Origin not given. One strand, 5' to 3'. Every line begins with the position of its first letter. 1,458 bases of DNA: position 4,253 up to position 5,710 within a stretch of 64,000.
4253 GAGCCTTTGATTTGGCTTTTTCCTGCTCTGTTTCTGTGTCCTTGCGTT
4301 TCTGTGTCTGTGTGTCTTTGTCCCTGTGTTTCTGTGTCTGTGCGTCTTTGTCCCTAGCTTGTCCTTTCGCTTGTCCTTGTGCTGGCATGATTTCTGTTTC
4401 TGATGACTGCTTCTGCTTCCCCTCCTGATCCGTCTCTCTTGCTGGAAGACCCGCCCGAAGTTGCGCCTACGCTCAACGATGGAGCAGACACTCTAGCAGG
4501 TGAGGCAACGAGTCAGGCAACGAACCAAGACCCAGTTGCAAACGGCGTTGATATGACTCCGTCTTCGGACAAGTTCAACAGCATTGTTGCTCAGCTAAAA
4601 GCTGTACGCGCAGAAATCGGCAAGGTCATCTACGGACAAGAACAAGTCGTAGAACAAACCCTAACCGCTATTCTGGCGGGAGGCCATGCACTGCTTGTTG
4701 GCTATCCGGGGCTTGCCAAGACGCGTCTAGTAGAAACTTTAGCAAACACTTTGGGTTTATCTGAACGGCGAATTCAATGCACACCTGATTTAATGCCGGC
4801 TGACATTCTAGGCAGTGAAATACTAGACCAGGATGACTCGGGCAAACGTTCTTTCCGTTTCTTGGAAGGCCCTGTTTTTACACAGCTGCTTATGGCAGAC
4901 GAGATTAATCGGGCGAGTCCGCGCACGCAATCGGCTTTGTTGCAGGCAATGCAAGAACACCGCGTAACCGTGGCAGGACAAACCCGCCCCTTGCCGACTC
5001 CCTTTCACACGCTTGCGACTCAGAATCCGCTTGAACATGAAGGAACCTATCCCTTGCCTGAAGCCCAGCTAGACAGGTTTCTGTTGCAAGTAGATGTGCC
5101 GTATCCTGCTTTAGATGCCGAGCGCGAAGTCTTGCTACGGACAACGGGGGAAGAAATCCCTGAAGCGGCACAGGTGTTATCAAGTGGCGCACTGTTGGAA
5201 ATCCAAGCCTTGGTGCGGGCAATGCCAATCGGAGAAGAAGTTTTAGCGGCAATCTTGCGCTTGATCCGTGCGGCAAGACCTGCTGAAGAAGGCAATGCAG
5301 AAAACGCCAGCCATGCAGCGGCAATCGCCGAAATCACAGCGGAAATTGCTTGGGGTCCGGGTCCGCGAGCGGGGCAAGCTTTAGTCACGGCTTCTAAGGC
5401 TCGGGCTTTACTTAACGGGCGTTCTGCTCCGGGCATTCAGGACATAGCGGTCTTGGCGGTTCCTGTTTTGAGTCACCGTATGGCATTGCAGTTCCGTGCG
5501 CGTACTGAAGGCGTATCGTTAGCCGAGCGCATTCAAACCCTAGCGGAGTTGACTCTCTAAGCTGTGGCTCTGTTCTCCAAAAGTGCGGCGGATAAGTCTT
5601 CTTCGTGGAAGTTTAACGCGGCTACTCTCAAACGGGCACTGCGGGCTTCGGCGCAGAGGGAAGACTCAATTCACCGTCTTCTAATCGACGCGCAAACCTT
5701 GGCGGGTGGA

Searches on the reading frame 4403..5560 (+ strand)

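Call 7: search_protein_families(library=pfam, proteins=[window:4403-5560:+], max_evalue=0.01)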
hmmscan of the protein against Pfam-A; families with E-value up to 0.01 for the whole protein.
window:4403-5560:+ (385 aa): 9 families
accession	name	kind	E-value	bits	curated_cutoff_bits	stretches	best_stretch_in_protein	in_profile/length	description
PF07726.17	AAA_3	-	4.1e-58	195.4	27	1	95-228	1-131/131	ATPase family associated with various cellular activities (AAA)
PF17863.7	AAA_lid_2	-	5.2e-13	49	22.7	1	313-378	7-72/74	AAA lid domain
PF07728.20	AAA_5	-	8.7e-12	45.7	22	1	96-226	2-139/139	AAA domain (dynein-related subfamily)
PF20030.5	bpMoxR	-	1.2e-10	41.3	27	1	64-245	2-179/205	MoxR domain in the MoxR-vWA-beta-propeller ternary systems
PF05496.18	RuvB_N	-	0.00021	21.5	27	0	94-128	34-67/159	Holliday junction DNA helicase RuvB P-loop domain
PF13191.12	AAA_16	-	0.00098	20.1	32.6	1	77-187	3-124/167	AAA ATPase domain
PF00493.29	MCM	-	0.0035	16.9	23.3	0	77-210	41-174/224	MCM P-loop domain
PF00158.32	Sigma54_activat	-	0.0044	17.1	20.2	0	163-207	97-141/168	Sigma-54 interaction domain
PF00004.35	AAA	-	0.007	17.3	21.2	0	97-188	2-97/131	ATPase family associated with various cellular activities (AAA)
